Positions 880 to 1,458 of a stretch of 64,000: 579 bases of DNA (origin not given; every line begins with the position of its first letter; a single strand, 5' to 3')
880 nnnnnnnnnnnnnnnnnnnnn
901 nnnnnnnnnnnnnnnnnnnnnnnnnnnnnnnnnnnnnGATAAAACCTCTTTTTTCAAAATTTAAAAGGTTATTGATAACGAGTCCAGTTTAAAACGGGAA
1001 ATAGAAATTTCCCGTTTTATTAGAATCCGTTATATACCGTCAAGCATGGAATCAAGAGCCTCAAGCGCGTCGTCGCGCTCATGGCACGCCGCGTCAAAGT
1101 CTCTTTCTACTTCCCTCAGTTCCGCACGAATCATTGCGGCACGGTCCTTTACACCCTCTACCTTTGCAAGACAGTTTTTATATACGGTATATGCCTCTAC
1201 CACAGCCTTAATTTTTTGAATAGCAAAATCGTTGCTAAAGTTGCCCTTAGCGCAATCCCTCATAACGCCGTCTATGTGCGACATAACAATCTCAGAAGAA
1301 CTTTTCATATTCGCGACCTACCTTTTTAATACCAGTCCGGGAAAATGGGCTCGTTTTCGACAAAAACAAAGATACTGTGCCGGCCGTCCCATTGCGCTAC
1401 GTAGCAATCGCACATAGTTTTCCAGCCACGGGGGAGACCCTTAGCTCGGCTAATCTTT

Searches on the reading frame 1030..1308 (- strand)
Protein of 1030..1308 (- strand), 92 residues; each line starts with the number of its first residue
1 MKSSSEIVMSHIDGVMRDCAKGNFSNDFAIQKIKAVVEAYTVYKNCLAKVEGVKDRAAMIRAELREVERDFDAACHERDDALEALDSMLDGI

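Call 31: search_protein_families(library=phrogs, proteins=[window:1030-1308:-], max_evalue=0.01)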
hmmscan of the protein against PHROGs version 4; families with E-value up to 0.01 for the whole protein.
window:1030-1308:- (92 aa): 0 families

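Call 88: search_protein_families(library=pfam, proteins=[window:1030-1308:-], max_evalue=0.05)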
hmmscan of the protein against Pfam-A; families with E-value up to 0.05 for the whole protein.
window:1030-1308:- (92 aa): 1 family
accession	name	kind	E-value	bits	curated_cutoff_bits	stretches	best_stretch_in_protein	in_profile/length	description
PF18272.6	ssDNA_TraI_N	-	0.013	15.9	26.4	1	34-66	11-46/53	single-stranded DNA binding TraI N-terminal subdomain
